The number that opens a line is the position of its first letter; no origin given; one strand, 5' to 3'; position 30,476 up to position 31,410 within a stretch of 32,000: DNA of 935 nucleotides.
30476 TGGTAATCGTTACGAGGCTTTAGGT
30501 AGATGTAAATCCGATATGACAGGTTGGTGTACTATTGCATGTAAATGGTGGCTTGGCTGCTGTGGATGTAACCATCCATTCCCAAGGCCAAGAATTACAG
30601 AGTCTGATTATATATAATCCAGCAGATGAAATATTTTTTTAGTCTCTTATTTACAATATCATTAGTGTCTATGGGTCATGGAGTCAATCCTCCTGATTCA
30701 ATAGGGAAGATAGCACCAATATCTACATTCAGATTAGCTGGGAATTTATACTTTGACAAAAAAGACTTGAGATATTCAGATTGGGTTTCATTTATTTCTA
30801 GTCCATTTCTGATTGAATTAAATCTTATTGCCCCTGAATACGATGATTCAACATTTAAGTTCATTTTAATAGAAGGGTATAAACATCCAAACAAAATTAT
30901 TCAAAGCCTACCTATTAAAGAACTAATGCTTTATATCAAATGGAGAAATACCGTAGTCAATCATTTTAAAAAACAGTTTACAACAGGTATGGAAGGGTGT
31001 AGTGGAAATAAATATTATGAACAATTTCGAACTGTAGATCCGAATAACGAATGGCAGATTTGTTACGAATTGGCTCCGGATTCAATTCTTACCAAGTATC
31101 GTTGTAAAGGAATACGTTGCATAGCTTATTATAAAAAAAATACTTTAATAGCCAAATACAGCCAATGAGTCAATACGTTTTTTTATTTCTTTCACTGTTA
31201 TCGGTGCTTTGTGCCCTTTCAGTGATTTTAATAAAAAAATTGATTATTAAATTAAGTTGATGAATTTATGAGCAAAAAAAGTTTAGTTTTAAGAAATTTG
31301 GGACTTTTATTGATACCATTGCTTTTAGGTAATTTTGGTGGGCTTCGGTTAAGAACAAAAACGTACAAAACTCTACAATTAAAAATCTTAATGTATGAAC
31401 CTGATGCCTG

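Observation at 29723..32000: Five-gene cassette of exported proteins with no recognisable family sits where nuoJ should follow nuoI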

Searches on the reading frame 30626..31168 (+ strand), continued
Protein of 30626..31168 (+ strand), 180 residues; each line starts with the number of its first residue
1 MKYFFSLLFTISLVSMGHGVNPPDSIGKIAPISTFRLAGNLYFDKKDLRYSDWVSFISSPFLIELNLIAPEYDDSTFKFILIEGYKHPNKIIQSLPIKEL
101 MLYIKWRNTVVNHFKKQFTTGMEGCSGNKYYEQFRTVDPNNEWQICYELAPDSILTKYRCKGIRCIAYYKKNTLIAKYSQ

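Call 72: find_encoding_contigs(protein=P0014, flank=6000, max_places=4)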
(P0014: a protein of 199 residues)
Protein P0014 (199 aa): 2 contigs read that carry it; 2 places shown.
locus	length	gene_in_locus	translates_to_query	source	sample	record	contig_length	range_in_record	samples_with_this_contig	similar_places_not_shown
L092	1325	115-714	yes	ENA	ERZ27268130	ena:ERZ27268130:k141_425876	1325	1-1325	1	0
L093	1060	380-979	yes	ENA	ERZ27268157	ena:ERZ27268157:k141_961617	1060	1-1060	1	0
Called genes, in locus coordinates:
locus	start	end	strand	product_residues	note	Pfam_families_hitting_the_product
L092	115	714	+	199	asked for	-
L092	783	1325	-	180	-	?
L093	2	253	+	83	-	?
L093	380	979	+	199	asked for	-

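Call 86: find_related_loci(query=A7, collection=viral_contigs, flank=5000)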
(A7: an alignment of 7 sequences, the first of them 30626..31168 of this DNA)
Query A7 (180 aa) in viral_contigs; peptide patterns used: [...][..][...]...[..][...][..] (x = any residue, [..] = any of these).
18 stretches matched a pattern, but none encodes a relative of the query by tblastn (E <= 1e-3).

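Call 95: search_solved_structures(query=A8, max_evalue=0.01)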
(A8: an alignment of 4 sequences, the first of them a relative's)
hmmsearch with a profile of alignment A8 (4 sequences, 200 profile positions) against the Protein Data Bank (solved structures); distinct sequences matched with E-value up to 0.01: 4.
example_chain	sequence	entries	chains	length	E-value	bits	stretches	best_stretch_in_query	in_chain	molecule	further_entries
9myj_B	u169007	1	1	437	1.7e-10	44.1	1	65-109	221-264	Lipoprotein, putative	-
9p6h_B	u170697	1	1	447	1.9e-10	43.9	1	65-109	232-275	Lipoprotein, putative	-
9mzu_A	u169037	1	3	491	2.7e-10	43.4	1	65-109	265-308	PorK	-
9ots_A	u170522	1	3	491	2.7e-10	43.4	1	65-109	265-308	Por secretion system protein porK/gldK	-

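Call 96: list_cluster_members(proteins=[window:30626-31168:+, window:31268-31798:+, P0004, P0005, P0003, P0001, P0002])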
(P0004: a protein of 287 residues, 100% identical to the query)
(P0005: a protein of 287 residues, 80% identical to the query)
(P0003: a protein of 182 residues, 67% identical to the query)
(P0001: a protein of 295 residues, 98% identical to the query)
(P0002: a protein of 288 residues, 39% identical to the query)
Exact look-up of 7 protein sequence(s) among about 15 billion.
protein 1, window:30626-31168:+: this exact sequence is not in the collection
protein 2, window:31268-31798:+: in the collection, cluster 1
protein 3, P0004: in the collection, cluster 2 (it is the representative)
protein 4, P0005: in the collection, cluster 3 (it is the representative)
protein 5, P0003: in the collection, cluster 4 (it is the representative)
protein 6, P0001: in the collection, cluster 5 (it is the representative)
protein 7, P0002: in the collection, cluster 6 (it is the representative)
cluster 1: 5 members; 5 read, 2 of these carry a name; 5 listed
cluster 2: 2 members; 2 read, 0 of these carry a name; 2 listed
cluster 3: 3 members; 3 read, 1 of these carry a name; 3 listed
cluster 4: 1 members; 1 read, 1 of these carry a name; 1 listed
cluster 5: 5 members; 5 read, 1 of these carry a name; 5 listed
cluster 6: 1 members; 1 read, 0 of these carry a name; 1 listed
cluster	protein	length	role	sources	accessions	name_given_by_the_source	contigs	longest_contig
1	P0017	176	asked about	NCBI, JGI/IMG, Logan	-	hypothetical protein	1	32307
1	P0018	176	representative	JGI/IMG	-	-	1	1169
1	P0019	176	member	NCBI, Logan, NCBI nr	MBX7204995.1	MAG: hypothetical protein K1X81_06190 [Bacteroidia bacterium] | hypothetical protein [Bacteroidia bacterium]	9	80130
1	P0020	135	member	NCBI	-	-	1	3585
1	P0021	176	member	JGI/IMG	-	-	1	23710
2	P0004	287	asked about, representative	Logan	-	-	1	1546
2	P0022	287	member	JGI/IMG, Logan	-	-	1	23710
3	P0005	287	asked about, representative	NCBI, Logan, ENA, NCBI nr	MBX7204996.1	MAG: hypothetical protein K1X81_06195 [Bacteroidia bacterium] | hypothetical protein [Bacteroidia bacterium]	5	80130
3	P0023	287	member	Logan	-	-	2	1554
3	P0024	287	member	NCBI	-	-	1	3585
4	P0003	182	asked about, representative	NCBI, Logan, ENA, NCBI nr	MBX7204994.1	MAG: hypothetical protein K1X81_06185 [Bacteroidia bacterium] | hypothetical protein [Bacteroidia bacterium]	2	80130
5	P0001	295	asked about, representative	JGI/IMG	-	-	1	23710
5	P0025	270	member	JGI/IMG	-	hypothetical protein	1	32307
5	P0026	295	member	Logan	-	-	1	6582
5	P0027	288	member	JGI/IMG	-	-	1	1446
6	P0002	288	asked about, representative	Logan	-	-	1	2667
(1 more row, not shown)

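Call 97: find_encoding_contigs(protein=P0024, flank=4000, max_places=4)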
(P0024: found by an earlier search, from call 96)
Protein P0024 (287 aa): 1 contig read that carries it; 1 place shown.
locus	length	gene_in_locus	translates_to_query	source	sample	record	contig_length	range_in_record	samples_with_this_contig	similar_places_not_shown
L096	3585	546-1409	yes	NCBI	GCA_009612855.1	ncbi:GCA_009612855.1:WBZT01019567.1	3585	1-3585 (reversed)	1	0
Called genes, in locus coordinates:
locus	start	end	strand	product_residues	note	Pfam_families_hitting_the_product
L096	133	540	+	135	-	-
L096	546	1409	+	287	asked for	-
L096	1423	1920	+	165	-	PF00499:Oxidored_q3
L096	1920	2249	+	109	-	PF00420:Oxidored_q2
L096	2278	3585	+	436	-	?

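Call 98: find_encoding_contigs(protein=P0026, flank=7000, max_places=4)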
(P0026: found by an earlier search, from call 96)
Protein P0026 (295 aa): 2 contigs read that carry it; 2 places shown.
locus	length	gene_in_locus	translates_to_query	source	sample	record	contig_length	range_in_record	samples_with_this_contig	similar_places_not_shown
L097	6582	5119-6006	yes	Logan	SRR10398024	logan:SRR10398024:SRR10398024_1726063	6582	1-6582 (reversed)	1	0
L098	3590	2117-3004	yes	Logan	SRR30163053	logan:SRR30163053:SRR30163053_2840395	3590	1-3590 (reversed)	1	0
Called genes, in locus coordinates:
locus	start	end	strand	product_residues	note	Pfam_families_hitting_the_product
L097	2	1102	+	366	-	?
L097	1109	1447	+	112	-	-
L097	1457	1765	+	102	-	PF01909:NTP_transf_2, PF18765:Polbeta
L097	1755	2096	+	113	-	PF01934:HepT-like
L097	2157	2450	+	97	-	-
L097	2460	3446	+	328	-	PF13510:Fer2_4, PF00111:Fer2, PF10588:NADH-G_4Fe-4S_3, PF22117:Fer4_Nqo3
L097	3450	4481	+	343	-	PF00146:NADHdh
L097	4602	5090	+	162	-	PF13534:Fer4_17 (faint), PF13237:Fer4_10, PF00037:Fer4 (weak), PF13183:Fer4_8 (weak), PF12838:Fer4_7, PF13187:Fer4_9, PF13484:Fer4_16, PF00037:Fer4, +4 more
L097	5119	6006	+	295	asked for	-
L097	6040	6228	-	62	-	-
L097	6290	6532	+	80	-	-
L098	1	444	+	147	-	?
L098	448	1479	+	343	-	PF00146:NADHdh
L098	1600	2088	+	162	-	PF13534:Fer4_17 (faint), PF13237:Fer4_10, PF00037:Fer4 (weak), PF13183:Fer4_8 (weak), PF12838:Fer4_7, PF13187:Fer4_9, PF13484:Fer4_16, PF00037:Fer4, +4 more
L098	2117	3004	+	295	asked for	-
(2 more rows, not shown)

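Call 109: search_solved_structures(query=P0010, max_evalue=1, show_alignments=3)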
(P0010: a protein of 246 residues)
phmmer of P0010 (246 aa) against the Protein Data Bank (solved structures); distinct sequences matched with E-value up to 1: 5.
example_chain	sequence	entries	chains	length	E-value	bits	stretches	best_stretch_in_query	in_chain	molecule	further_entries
9myj_B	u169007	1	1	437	8e-05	25.5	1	72-115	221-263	Lipoprotein, putative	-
9ots_A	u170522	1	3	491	8.1e-05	25.5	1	71-115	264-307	Por secretion system protein porK/gldK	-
9mzu_A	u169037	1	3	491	8.1e-05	25.5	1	71-115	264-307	PorK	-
9p6h_B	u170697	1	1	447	0.00011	25.1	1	72-115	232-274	Lipoprotein, putative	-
9qq7_A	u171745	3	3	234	0.074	15.8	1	169-214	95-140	Relaxase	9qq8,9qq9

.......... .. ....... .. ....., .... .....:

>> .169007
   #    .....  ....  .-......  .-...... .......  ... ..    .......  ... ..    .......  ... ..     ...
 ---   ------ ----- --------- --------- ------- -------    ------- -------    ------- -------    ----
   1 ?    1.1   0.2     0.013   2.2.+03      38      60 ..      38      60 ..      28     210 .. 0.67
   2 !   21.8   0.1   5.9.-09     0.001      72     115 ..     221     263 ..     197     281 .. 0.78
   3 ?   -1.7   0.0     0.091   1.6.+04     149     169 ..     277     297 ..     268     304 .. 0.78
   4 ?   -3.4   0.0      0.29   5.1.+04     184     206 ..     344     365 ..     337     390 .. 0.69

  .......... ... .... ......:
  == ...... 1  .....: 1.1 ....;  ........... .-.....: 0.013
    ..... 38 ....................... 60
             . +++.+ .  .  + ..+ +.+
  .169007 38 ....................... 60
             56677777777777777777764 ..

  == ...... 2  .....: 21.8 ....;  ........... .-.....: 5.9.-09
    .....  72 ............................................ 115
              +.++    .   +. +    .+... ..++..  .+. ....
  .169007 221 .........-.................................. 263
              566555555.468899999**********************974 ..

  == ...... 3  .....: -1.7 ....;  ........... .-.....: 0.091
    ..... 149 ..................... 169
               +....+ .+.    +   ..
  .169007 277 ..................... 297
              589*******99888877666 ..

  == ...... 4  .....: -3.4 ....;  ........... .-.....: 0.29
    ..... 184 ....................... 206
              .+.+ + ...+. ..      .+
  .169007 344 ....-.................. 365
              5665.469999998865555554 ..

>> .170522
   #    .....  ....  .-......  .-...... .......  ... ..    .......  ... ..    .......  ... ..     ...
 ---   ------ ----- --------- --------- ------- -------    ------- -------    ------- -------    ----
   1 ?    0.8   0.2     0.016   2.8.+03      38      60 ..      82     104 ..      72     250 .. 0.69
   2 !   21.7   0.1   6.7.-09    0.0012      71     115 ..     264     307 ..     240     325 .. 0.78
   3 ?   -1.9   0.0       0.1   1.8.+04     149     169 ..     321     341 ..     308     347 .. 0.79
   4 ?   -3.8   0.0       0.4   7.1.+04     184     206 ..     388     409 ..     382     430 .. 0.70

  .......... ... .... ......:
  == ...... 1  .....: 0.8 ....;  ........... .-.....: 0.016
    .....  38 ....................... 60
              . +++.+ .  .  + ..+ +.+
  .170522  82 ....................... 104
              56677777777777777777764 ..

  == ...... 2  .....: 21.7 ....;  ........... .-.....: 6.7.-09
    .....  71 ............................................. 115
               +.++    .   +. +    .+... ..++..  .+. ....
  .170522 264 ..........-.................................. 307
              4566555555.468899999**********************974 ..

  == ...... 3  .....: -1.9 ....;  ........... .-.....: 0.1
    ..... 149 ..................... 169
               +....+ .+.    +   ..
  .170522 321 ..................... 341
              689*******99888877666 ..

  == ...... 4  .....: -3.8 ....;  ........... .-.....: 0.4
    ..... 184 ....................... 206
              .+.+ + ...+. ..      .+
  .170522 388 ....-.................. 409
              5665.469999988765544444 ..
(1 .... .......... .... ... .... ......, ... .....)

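Call 113: fold_search(model_id=the predicted structure, library=viral)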
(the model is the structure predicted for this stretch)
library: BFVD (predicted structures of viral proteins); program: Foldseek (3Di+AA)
matches with E <= 10: 231; with E <= 0.001: 0
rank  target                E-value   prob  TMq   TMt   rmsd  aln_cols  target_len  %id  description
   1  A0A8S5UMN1            6.2e-01  0.11  0.17  0.20  11.2        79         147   13  Cytosine-specific methyltransferase [Myoviridae sp. ctCo31]
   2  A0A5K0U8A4            6.2e-01  0.08  0.19  0.17  16.7       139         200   12  Uncharacterized protein [Yasminevirus sp. GU-2018]
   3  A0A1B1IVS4            6.2e-01  0.07  0.17  0.07  15.5       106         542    8  (no name in the UniProt tables at hand)
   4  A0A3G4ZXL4            6.5e-01  0.09  0.16  0.22  10.3        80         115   12  Uncharacterized protein [Faunusvirus sp.]
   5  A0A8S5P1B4            6.9e-01  0.08  0.14  0.05  13.1        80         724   14  Structural Protein [Myoviridae sp. ctLnO19]
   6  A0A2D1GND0            6.9e-01  0.08  0.15  0.23  14.1        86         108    8  (no name in the UniProt tables at hand)
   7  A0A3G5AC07            7.4e-01  0.06  0.16  0.19  11.9       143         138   10  Uncharacterized protein [Hyperionvirus sp.]
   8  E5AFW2                8.3e-01  0.08  0.15  0.25  10.9        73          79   11  Uncharacterized protein [Erwinia phage phiEa104]
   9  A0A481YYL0            8.8e-01  0.04  0.16  0.12  21.1       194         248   11  Uncharacterized protein [Mimivirus LCMiAC01]
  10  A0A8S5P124            1.0e+00  0.08  0.18  0.20  13.3       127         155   14  Uncharacterized protein [Myoviridae sp. ctLnO19]
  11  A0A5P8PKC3            1.1e+00  0.05  0.16  0.22  14.2       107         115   16  Uncharacterized protein [Bacillus phage 056SW001B]
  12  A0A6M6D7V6            1.1e+00  0.03  0.13  0.09  16.9       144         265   14  (no name in the UniProt tables at hand)
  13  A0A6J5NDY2            1.3e+00  0.09  0.29  0.31  10.6       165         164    8  Uncharacterized protein [uncultured Caudovirales phage]
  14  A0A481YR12            1.3e+00  0.05  0.17  0.26  18.1       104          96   10  Uncharacterized protein [Marseillevirus LCMAC101]
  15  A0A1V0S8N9            1.3e+00  0.02  0.15  0.12  20.3       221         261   12  Chromatin organization modifier chromo domain protein [Catovirus CTV1]
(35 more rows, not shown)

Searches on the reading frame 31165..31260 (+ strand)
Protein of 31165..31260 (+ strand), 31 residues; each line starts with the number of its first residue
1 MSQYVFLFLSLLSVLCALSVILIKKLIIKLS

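Call 4: search_protein_families(library=pfam, proteins=[window:31165-31260:+], max_evalue=1)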
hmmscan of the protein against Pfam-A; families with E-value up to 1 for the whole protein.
window:31165-31260:+ (31 aa): 2 families
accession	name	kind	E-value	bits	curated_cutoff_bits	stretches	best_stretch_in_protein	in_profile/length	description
PF01445.23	SH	-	0.36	11.1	27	1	4-29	10-35/57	Viral small hydrophobic protein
PF15872.10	SRTM1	-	0.39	11.4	27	1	4-26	41-63/103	Serine-rich and transmembrane domain-containing protein 1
